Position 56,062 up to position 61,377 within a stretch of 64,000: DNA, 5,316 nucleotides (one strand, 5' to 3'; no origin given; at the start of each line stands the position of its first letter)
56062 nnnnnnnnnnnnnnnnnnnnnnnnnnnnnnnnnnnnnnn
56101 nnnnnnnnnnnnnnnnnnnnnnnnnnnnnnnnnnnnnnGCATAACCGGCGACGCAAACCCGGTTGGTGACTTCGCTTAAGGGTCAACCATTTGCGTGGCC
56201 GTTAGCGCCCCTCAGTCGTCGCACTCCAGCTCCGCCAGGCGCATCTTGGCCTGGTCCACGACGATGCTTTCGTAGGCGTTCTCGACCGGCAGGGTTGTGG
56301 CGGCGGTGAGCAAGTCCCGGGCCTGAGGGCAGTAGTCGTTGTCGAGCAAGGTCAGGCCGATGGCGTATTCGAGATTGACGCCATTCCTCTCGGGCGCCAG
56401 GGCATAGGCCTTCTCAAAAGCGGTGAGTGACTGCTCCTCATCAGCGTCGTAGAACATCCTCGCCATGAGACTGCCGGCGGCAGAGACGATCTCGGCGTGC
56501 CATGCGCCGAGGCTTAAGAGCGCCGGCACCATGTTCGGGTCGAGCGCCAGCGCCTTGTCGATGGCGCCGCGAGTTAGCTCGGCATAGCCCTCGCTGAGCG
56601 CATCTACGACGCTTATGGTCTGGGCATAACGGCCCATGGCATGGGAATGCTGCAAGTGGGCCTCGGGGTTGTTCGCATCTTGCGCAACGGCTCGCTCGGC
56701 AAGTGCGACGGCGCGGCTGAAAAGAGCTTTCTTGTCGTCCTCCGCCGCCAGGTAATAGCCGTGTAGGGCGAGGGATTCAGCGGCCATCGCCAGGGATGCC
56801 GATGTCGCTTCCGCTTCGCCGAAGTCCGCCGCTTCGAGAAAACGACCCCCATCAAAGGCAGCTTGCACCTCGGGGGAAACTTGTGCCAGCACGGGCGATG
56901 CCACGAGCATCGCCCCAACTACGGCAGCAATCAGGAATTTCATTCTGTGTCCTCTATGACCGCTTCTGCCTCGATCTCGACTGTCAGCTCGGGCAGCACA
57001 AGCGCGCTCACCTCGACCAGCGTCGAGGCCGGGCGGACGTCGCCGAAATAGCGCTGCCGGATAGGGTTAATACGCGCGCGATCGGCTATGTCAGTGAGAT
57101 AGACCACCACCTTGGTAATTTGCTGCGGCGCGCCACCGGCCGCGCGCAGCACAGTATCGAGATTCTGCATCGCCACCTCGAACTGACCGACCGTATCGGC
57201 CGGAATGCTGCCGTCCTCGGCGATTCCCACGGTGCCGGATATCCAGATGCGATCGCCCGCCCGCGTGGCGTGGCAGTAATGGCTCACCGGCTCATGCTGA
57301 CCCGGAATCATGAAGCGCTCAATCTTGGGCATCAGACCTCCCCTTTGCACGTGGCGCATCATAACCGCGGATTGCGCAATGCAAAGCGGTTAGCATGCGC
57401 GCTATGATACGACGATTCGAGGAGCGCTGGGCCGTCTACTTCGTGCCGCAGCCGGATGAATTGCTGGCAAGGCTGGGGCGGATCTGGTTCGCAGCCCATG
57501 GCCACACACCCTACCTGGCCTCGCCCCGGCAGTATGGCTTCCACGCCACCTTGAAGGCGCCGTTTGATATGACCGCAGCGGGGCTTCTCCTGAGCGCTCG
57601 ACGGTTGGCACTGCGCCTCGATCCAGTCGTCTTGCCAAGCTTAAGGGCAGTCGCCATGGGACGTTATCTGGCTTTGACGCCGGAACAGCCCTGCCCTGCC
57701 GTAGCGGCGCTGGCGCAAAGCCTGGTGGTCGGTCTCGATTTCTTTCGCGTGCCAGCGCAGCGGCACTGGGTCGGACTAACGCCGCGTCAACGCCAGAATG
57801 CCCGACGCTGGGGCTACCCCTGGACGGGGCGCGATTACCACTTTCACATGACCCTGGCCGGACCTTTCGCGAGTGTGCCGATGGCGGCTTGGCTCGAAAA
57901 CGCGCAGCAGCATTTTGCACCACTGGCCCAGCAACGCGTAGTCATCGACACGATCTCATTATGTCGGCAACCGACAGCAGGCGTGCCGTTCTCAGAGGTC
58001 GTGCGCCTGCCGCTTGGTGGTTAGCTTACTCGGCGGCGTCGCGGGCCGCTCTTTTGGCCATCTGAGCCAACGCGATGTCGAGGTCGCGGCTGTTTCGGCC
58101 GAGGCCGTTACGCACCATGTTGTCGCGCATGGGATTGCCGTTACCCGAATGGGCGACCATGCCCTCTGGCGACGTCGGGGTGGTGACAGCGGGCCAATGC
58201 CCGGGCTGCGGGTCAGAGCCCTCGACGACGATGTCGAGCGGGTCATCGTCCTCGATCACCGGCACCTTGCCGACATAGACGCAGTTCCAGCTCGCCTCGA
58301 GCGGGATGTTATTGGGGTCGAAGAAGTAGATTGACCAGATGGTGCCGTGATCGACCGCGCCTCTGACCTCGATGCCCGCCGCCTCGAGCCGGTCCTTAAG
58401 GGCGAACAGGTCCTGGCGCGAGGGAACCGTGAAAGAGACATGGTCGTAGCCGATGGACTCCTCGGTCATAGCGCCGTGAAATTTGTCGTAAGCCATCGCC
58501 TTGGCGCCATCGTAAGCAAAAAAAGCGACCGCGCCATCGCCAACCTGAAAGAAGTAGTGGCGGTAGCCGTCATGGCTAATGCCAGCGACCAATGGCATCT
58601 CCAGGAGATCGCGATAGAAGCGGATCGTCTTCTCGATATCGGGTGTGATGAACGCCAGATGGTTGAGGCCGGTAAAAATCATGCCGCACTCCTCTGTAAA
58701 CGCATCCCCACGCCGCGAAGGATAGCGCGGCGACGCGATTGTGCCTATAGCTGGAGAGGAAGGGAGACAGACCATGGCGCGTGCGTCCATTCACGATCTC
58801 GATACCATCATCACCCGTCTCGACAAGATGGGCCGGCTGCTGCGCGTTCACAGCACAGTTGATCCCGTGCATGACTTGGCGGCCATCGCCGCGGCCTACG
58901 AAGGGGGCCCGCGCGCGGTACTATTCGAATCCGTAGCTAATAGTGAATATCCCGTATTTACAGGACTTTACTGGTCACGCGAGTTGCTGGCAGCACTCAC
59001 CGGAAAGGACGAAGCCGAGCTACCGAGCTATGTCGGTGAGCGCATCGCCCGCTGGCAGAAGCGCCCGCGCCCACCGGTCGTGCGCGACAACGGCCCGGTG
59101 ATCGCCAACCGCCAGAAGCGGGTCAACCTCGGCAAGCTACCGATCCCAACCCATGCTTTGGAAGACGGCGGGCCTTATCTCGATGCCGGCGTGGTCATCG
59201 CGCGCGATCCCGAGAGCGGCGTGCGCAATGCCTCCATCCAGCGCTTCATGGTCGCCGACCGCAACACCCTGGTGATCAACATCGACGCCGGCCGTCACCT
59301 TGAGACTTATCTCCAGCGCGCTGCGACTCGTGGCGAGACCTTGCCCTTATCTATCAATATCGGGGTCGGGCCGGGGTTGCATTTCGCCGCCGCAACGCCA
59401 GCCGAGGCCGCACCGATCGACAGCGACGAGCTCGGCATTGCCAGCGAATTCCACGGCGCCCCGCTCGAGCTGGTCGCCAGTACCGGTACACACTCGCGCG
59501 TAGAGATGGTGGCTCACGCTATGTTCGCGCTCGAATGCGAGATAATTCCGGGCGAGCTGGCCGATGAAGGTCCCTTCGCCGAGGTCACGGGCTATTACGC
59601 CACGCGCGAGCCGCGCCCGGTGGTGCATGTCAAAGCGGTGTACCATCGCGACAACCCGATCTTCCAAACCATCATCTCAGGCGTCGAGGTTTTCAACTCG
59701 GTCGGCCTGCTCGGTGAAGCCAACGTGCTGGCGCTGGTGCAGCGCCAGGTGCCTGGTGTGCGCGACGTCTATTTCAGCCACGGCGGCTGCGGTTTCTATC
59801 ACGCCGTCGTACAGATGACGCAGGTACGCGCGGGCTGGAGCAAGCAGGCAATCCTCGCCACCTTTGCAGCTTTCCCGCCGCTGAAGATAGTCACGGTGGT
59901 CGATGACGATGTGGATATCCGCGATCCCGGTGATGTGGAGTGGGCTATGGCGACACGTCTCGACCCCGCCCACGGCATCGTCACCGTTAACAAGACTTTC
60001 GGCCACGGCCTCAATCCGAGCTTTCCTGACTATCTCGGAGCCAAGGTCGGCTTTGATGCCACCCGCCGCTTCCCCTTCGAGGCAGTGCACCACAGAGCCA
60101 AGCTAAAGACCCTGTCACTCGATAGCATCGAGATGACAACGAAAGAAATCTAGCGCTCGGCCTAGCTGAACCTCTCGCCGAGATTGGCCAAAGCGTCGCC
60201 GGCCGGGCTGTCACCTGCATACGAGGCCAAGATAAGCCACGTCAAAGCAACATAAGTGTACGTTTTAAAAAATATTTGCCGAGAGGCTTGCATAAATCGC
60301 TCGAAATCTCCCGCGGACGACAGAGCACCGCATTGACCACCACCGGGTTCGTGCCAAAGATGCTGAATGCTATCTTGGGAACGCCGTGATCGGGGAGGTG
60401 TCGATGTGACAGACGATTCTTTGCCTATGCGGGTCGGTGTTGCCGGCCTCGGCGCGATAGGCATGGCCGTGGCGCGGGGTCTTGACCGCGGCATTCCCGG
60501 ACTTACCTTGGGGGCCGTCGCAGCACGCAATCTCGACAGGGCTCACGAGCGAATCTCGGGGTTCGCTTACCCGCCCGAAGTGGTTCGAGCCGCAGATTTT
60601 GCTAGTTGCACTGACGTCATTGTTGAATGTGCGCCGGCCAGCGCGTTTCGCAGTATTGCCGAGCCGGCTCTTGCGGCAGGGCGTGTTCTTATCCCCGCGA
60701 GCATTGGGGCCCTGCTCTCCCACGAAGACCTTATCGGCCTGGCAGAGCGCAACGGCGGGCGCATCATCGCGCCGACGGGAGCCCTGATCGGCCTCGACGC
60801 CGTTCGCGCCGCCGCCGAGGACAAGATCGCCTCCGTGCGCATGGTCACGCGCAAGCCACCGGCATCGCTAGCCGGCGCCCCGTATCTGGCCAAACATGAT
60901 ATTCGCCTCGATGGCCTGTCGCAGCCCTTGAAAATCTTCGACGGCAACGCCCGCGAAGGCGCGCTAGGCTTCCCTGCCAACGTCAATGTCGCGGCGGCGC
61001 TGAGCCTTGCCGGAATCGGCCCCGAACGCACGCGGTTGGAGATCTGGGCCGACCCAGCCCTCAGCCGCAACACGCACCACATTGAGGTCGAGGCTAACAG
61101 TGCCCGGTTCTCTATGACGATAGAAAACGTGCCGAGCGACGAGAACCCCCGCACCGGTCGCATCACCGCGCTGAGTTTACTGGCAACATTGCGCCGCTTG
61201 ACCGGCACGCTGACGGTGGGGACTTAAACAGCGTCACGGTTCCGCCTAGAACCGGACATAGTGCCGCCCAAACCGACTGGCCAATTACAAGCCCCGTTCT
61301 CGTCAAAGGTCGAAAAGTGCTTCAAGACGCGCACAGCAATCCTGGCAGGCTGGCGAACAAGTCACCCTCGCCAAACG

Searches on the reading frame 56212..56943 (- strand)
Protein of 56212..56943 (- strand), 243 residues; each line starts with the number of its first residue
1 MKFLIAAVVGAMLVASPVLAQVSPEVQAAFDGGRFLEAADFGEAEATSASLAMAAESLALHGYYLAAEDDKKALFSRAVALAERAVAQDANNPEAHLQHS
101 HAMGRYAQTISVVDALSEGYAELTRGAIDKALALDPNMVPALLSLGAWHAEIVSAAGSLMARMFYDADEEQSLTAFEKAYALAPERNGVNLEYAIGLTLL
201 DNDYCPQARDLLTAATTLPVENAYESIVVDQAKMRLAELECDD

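Call 74: search_protein_families(library=pfam, proteins=[window:56212-56943:-], max_evalue=0.000001)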
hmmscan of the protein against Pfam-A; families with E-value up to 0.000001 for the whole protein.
window:56212-56943:- (243 aa): 1 family
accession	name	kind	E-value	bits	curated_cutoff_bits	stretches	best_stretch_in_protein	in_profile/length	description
PF23914.1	TPR_CcmH_CycH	-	4.4e-07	30.3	42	0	167-217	64-115/158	Cytochrome c-type biogenesis protein H TPR domain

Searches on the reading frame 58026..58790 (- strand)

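Call 74: search_protein_families(library=pfam, proteins=[window:58026-58790:-], max_evalue=0.000001)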
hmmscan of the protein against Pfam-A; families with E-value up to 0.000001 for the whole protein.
window:58026-58790:- (254 aa): 1 family
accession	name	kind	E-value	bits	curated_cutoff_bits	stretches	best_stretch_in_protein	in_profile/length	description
PF00903.31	Glyoxalase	-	2.9e-18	66.8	20.6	1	41-165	1-120/121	Glyoxalase/Bleomycin resistance protein/Dioxygenase superfamily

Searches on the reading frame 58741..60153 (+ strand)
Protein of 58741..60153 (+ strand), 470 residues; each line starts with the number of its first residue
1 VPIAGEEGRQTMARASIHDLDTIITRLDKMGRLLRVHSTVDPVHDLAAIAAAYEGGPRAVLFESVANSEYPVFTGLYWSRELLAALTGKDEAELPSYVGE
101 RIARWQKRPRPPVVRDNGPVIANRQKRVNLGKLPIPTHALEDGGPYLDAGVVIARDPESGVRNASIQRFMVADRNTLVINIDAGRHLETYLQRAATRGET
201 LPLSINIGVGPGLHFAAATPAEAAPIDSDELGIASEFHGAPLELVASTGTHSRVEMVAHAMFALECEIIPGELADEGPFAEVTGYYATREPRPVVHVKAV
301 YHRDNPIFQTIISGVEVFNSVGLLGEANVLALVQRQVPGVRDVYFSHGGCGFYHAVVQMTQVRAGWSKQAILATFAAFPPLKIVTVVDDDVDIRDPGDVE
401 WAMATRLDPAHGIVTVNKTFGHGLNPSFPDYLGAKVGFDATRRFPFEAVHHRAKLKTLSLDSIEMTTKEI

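Call 74: search_protein_families(library=pfam, proteins=[window:58741-60153:+], max_evalue=0.000001)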
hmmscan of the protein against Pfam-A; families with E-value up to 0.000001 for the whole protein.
window:58741-60153:+ (470 aa): 3 families
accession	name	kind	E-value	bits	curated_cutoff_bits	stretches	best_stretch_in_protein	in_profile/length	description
PF01977.22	UbiD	-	7.2e-53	179.3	23.3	1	116-314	6-204/206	3-octaprenyl-4-hydroxybenzoate carboxy-lyase Rift-related domain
PF20696.2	UbiD_C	-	1.8e-29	102.7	24.2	1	322-440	5-127/127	3-octaprenyl-4-hydroxybenzoate carboxy-lyase C-terminal domain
PF20695.2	UbiD_N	-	5.7e-13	49.2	24.3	1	24-101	1-77/78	3-octaprenyl-4-hydroxybenzoate carboxy-lyase N-terminal domain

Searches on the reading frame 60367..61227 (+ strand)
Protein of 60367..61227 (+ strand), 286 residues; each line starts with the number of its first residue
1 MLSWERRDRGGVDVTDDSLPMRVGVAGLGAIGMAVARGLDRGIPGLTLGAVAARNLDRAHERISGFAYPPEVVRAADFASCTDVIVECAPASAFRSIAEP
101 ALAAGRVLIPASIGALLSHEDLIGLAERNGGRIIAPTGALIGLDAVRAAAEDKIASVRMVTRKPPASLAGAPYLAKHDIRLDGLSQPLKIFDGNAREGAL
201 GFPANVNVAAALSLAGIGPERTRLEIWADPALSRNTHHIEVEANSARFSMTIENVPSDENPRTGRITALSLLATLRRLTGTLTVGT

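Call 74: search_protein_families(library=pfam, proteins=[window:60367-61227:+], max_evalue=0.000001)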
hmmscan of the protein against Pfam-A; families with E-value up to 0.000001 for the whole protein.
window:60367-61227:+ (286 aa): 2 families
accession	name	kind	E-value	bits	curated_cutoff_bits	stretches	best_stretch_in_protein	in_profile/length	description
PF01958.23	Asp_DH_C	-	1.3e-30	105.9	27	1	186-271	3-88/89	Aspartate dehydrogenase, C-terminal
PF03447.22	NAD_binding_3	-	1.6e-13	51.8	24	1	27-135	1-115/116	Homoserine dehydrogenase, NAD binding domain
